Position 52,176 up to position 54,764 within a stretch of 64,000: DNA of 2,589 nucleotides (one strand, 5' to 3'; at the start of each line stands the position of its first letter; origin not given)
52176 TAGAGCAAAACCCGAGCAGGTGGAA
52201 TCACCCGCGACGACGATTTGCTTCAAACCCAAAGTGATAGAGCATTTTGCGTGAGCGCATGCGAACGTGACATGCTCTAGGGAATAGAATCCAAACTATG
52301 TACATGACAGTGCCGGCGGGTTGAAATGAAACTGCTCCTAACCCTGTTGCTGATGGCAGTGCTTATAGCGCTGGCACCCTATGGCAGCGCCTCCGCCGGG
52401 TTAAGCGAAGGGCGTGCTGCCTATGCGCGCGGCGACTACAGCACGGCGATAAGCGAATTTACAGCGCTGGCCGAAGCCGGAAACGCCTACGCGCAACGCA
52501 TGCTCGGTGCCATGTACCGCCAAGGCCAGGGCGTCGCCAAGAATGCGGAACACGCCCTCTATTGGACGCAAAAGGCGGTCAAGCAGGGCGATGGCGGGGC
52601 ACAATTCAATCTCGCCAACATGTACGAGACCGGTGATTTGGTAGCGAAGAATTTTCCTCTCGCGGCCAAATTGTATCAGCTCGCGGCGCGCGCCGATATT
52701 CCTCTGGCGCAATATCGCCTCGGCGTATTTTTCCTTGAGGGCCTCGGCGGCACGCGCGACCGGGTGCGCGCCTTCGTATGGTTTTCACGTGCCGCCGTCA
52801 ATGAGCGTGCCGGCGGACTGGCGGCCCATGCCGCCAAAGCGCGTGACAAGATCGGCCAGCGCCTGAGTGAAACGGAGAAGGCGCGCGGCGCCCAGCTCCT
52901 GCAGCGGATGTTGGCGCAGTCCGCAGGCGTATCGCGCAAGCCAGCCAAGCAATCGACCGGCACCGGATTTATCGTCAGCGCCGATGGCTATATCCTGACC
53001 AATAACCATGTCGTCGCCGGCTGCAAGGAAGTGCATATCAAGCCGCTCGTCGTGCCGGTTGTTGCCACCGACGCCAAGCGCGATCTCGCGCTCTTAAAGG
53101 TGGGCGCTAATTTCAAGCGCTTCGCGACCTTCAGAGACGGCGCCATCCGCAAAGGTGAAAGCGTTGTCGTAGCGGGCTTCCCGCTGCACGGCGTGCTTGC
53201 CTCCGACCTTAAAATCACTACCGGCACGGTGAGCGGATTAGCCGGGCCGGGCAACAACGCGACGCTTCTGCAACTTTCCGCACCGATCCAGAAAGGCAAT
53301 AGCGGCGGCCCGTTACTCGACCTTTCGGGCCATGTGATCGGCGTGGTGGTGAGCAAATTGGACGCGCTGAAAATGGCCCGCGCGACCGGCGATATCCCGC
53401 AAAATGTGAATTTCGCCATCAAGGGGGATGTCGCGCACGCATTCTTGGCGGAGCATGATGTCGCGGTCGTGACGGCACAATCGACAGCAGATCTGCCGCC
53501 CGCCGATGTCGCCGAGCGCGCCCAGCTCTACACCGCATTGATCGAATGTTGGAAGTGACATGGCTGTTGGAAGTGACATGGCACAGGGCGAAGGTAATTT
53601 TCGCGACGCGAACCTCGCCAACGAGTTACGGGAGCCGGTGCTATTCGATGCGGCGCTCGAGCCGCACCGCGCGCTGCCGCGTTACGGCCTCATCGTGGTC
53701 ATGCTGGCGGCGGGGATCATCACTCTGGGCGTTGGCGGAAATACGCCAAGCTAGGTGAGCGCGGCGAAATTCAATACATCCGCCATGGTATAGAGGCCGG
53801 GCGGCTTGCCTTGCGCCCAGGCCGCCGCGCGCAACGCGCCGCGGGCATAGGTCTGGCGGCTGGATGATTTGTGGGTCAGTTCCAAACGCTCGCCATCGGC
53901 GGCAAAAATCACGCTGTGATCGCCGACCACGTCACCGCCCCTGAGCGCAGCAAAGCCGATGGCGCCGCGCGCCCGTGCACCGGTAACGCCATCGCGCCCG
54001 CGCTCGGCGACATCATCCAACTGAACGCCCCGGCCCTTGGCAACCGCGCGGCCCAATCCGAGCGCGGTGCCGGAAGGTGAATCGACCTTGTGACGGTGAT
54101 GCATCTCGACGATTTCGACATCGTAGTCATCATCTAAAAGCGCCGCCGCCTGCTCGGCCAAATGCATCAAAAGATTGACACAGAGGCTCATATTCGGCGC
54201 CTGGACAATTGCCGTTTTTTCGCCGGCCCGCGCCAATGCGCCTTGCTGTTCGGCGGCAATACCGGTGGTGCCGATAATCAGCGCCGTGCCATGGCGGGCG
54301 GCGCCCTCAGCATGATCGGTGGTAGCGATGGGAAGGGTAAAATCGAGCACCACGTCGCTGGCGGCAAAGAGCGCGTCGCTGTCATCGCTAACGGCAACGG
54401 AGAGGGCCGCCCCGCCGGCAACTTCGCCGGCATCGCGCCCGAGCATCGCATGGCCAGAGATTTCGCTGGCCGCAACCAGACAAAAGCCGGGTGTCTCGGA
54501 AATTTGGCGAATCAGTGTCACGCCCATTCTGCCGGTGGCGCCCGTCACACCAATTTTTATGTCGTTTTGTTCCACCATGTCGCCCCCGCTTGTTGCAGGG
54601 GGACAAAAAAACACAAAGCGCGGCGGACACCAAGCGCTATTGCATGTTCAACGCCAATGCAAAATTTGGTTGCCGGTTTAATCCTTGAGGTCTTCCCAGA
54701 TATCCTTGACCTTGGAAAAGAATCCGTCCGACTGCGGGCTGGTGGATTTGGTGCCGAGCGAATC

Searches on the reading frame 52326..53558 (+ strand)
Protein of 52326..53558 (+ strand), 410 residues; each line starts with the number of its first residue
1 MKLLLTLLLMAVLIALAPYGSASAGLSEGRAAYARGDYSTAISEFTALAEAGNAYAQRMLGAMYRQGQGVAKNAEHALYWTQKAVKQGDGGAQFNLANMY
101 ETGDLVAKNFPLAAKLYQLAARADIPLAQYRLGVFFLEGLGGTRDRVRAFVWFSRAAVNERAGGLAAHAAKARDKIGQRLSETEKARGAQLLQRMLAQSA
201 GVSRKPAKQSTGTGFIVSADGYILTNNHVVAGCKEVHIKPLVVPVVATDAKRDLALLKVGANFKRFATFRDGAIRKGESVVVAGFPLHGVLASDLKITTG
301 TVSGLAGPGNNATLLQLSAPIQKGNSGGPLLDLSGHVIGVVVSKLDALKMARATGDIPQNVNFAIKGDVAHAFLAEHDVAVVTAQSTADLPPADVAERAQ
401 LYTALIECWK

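Call 3: search_protein_families(library=pfam, proteins=[window:52326-53558:+], max_evalue=0.01)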
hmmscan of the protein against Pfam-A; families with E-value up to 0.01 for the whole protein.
window:52326-53558:+ (410 aa): 6 families
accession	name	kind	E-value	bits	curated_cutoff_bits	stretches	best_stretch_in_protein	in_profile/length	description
PF13365.12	Trypsin_2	-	3.4e-27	96.4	27.6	1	212-340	1-144/144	Trypsin-like peptidase domain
PF08238.18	Sel1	-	8.8e-26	89.9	30.7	3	54-89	1-36/36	Sel1 repeat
PF00089.32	Trypsin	-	3.2e-09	37.4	20.6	1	209-343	24-197/220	Trypsin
PF10459.15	Peptidase_S46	-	3.4e-05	23.2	22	0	185-233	20-70/698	Peptidase S46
PF02907.21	Peptidase_S29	-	0.0015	18.7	25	1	321-351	103-135/149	Hepatitis C virus NS3 protease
PF13432.12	TPR_16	-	0.0044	17.9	32.7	0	27-84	2-57/65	Tetratricopeptide repeat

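Call 4: search_protein_families(library=ncbifam, proteins=[window:52326-53558:+], max_evalue=0.01)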
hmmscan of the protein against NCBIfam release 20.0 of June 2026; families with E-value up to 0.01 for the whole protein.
window:52326-53558:+ (410 aa): 17 families
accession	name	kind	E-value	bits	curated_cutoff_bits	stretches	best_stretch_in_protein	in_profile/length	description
TIGR02037.1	degP_htrA_DO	subfamily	3.6e-26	92.1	416.2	1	203-340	53-197/434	Do family serine endopeptidase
NF033740.0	MarP_fam_protase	equivalog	3.3e-25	88.9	250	1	188-343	189-353/390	MarP family serine protease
NF047968.1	SerProtHtrA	equivalog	6.8e-20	71.7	470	1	204-347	81-236/357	serine protease HtrA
NF041521.1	HhoA_HhoB_HtrA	equivalog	9.6e-19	67.8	450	1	184-342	29-198/335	HhoA/HhoB/HtrA family serine endopeptidase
TIGR02038.1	protease_degS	equivalog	1.4e-15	57.3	422.95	1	205-374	73-243/351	outer membrane-stress sensor serine endopeptidase DegS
NF033786.1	phenyl_MerG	equivalog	9.9e-15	55.1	350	1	41-163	52-183/217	phenylmercury resistance protein MerG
NF008147.1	PRK10898.1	equivalog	2.7e-13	49.8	408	1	206-371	74-241/352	outer membrane-stress sensor serine endopeptidase DegS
NF040960.1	MamE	equivalog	2.7e-13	49.4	800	1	161-341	69-264/659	magnetosome formation protease MamE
NF007526.1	PRK10139.1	equivalog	3.5e-13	49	756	1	195-372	75-254/456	serine endoprotease DegQ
NF053637.1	SerProtHtrAspr2045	equivalog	5.9e-12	45.2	650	1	206-346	99-256/394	serine protease HtrA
NF008189.1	PRK10942.1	equivalog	1.7e-11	43.2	720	1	203-345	106-256/477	serine endoprotease DegP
NF050055.1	SerProtHtrAMycob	equivalog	2.1e-11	43.4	800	1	206-342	223-378/502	serine protease HtrA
NF040961.1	MamO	equivalog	1.6e-08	33.4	800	1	207-371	95-269/648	magnetosome protein MamO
NF045484.1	TransRegExoR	equivalog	1.6e-07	30.9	450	1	29-167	50-202/267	exopolysaccharide production regulator ExoR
NF038194.1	AlgK_TPR_lipo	equivalog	3.2e-07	29.3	700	1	56-196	300-434/448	alginate biosynthesis TPR repeat lipoprotein AlgK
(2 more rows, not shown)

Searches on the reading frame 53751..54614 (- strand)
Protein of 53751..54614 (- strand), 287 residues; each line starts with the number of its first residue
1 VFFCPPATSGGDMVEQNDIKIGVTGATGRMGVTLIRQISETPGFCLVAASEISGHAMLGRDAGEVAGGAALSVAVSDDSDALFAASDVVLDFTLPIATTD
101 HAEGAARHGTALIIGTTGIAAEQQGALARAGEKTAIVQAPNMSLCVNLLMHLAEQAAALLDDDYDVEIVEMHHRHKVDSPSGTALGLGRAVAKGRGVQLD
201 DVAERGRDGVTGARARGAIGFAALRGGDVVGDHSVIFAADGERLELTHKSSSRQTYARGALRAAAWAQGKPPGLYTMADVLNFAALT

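Call 57: search_protein_families(library=ncbifam, proteins=[window:53751-54614:-], max_evalue=0.00001)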
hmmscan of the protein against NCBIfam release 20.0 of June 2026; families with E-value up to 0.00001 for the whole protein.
window:53751-54614:- (287 aa): 2 families
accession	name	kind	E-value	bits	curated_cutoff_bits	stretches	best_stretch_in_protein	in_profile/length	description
TIGR00036.1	dapB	equivalog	7.6e-85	284.7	122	1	19-281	2-269/270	4-hydroxy-tetrahydrodipicolinate reductase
TIGR02130.1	dapB_plant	equivalog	5.3e-11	42.1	294.55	1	19-263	1-246/275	dihydrodipicolinate reductase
